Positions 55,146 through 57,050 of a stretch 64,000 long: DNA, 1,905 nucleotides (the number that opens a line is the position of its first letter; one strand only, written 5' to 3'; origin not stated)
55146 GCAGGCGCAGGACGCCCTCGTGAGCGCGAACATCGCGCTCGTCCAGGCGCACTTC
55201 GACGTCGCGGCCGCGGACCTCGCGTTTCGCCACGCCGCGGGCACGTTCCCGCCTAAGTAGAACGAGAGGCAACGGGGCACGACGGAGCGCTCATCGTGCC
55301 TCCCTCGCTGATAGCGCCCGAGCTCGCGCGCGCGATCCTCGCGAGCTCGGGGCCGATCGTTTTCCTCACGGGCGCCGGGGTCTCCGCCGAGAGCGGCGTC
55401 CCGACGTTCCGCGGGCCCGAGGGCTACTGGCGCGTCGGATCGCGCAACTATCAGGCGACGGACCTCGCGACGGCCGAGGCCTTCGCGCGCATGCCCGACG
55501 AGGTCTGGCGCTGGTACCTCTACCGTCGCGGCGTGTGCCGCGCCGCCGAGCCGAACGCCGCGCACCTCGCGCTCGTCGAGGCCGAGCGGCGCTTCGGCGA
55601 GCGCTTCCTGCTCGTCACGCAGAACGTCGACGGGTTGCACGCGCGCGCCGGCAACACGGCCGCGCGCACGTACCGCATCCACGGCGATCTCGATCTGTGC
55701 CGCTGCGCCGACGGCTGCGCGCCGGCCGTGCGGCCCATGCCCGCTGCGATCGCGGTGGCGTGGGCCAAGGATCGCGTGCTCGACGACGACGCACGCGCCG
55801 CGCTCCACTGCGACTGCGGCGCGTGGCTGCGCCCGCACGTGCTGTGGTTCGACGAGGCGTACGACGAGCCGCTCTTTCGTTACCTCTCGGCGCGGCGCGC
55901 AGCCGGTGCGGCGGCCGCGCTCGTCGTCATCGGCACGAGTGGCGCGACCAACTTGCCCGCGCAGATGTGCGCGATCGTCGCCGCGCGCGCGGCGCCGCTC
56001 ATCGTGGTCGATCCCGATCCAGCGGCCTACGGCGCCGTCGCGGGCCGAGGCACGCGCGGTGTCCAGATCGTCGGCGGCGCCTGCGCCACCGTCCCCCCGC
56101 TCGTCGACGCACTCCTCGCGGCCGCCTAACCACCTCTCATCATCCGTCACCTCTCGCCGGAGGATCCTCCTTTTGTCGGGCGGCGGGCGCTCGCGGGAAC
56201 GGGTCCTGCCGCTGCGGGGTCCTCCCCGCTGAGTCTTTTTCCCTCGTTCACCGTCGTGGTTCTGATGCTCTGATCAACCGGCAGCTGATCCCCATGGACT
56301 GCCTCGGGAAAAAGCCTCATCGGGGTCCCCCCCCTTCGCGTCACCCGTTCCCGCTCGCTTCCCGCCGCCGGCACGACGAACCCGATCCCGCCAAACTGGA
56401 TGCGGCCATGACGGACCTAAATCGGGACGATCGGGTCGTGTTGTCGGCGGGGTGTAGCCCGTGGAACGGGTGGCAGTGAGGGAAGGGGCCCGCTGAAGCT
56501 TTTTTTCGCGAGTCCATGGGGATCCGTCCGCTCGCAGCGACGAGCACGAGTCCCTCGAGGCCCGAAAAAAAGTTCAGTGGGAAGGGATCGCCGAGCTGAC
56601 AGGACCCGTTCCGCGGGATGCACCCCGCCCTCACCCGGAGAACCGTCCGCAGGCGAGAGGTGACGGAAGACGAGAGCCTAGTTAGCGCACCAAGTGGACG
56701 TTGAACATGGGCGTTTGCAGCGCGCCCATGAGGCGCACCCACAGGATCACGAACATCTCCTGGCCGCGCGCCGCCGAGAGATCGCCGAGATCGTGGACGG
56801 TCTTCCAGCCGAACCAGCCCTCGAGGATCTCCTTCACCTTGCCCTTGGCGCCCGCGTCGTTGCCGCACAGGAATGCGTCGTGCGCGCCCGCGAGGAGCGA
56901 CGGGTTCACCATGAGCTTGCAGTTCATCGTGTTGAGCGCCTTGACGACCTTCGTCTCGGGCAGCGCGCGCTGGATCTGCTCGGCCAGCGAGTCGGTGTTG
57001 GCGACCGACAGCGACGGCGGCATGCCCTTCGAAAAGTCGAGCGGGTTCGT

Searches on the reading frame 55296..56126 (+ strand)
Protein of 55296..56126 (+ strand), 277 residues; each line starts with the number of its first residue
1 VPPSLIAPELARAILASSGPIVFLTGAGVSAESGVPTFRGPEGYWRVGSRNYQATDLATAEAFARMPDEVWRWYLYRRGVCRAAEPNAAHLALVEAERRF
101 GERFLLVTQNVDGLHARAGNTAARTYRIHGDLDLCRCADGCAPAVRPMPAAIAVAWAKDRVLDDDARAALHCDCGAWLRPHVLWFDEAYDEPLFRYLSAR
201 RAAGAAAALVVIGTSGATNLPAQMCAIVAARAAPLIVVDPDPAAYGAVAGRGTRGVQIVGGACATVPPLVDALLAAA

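Call 54: search_protein_families(library=pfam, proteins=[window:55296-56126:+], max_evalue=0.001)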
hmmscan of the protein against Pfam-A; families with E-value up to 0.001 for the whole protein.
window:55296-56126:+ (277 aa): 1 family
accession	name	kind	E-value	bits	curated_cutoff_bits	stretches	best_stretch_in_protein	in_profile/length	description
PF02146.23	SIR2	-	1.2e-28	100.7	24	1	26-216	1-176/180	Sir2 family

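Call 55: find_homologous_proteins(query=window:55296-56126:+, max_evalue=1e-30)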
Query window:55296-56126:+ (277 aa): 5559 proteins with E <= 1e-30 among 8000 candidates; the best 120 are listed.
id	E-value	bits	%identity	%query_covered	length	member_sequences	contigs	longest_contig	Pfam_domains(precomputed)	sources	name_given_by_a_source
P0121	2.5e-179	613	100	100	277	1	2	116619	PF02146.24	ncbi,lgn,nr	ncbi:MAG TPA: Sir2 family NAD-dependent protein deacetylase [Polyangia bacterium]|nr:Sir2 family NAD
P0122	1.2e-145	502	80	99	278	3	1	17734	PF02146.24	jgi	jgi:NAD-dependent deacetylase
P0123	9.2e-141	486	76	99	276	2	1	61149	PF02146.24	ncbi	-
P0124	1.5e-140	486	79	99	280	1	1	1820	PF02146.24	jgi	jgi:NAD-dependent deacetylase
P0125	3.9e-138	478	77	96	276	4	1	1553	PF02146.24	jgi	jgi:NAD-dependent deacetylase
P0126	7.0e-138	477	76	97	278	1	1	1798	PF02146.24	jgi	jgi:NAD-dependent deacetylase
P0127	3.4e-121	422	71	93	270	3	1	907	PF02146.24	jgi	jgi:NAD-dependent deacetylase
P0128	7.4e-121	421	70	95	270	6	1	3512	PF02146.24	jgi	jgi:NAD-dependent deacetylase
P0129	1.7e-120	420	70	93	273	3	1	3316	PF02146.24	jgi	jgi:NAD-dependent deacetylase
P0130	1.7e-120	420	70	95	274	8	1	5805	PF02146.24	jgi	jgi:NAD-dependent deacetylase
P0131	1.9e-120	420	69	97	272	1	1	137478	PF02146.24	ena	-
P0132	9.5e-120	417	67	99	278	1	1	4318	PF02146.24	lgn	-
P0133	1.2e-119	417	67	99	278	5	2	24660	PF02146.24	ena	-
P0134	1.2e-119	417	71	89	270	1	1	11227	PF02146.24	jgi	jgi:NAD-dependent deacetylase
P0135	1.5e-119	417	68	97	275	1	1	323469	PF02146.24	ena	-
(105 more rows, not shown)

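Call 56: find_encoding_contigs(protein=P0122, flank=6000, max_places=2)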
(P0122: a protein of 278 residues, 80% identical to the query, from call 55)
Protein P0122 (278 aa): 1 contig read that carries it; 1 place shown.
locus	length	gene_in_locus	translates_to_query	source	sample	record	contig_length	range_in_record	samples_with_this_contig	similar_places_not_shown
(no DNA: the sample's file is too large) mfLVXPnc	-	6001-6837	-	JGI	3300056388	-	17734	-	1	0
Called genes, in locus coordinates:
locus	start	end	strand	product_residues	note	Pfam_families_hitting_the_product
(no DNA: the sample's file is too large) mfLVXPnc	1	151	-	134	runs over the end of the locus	PF01047:MarR, PF12802:MarR_2, PF13463:HTH_27 (weak)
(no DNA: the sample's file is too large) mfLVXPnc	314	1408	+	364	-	PF25917:BSH_RND (weak), PF25973:BSH_CzcB, PF25944:Beta-barrel_RND, PF25954:Beta-barrel_RND_2, PF25975:CzcB_C (weak), PF25989:YknX_C (weak)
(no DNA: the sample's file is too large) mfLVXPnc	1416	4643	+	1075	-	PF00873:ACR_tran, PF03176:MMPL (weak)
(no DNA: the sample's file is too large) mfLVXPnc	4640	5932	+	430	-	PF02321:OEP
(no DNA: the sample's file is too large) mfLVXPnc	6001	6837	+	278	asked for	PF02146:SIR2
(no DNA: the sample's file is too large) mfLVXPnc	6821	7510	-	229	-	-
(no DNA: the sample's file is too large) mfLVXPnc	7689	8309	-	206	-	PF03807:F420_oxidored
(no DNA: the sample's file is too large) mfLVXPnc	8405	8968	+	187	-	-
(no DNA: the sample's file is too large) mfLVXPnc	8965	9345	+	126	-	-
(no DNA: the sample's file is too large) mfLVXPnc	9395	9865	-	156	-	-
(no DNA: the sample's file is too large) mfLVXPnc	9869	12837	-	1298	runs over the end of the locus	PF18076:FGAR-AT_N, PF18072:FGAR-AT_linker, PF02769:AIRS_C, PF22689:FGAR-AT_PurM_N-like, PF02769:AIRS_C, PF13507:GATase_5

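Call 57: find_encoding_contigs(protein=P0123, flank=6000, max_places=2)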
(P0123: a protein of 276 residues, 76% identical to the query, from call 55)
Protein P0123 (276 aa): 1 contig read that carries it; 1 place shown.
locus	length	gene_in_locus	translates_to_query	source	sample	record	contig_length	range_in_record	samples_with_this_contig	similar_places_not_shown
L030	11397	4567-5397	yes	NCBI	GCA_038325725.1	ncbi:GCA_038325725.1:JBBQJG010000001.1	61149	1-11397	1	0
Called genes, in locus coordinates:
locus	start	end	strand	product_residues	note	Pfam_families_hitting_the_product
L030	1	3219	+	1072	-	?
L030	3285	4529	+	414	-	PF02321:OEP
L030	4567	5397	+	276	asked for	PF02146:SIR2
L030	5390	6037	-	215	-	PF03807:F420_oxidored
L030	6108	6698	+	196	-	-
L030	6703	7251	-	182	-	PF04237:YjbR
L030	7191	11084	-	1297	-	PF18076:FGAR-AT_N, PF18072:FGAR-AT_linker, PF02769:AIRS_C, PF22689:FGAR-AT_PurM_N-like, PF02769:AIRS_C, PF13507:GATase_5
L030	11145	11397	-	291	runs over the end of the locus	-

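Call 58: find_encoding_contigs(protein=P0121, flank=10000, max_places=4)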
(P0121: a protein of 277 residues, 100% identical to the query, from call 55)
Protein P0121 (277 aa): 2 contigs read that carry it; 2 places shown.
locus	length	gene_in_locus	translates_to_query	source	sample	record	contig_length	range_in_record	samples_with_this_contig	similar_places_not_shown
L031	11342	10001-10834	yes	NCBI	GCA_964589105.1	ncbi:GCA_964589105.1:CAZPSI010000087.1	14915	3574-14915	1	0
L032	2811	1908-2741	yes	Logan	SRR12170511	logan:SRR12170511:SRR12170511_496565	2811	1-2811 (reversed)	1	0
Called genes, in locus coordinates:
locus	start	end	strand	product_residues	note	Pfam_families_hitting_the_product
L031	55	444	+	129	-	-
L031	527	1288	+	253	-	PF10520:Lipid_desat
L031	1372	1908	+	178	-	PF00578:AhpC-TSA, PF08534:Redoxin, PF00085:Thioredoxin, PF13905:Thioredoxin_8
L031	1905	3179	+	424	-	-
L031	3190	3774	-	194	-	PF00300:His_Phos_1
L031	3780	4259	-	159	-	PF01047:MarR, PF12802:MarR_2, PF13463:HTH_27 (weak)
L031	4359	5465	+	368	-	PF25917:BSH_RND, PF25973:BSH_CzcB, PF25876:HH_MFP_RND (weak), PF25944:Beta-barrel_RND, PF25954:Beta-barrel_RND_2, PF25975:CzcB_C (weak), PF25989:YknX_C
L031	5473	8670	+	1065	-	PF00873:ACR_tran, PF03176:MMPL (weak), PF02355:SecD_SecF_C (faint)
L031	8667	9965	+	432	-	PF02321:OEP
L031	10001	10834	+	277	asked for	PF02146:SIR2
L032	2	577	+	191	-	?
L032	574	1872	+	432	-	PF02321:OEP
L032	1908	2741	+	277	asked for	PF02146:SIR2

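Call 61: find_encoding_contigs(protein=P0124, flank=3000, max_places=3)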
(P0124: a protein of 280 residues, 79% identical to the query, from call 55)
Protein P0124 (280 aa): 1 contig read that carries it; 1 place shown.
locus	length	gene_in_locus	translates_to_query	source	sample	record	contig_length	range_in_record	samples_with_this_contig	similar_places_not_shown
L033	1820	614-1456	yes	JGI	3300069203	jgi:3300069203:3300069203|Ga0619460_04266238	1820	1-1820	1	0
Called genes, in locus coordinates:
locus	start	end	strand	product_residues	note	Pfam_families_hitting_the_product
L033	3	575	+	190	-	?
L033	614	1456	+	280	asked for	PF02146:SIR2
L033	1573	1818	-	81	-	?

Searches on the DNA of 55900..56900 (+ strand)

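Call 74: search_rna_families(source=window, start=55900, end=56900, threshold=evalue, max_evalue=1)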
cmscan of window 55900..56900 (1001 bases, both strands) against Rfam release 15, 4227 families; matches with E-value up to 1: 0.
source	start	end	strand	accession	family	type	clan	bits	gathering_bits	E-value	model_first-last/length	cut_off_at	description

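Call 82: search_dna_similar(query=window:56130-56681:+, collection=plasmids, mode=distant, max_evalue=0.001, max_rows=10)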
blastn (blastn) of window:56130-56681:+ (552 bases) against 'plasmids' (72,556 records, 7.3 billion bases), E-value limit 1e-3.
No match.

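Call 83: search_dna_similar(query=window:56130-56681:+, collection=phages, mode=distant, max_evalue=0.001, max_rows=10)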
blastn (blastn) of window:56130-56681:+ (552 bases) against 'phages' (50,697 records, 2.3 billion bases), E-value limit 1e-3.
No match.
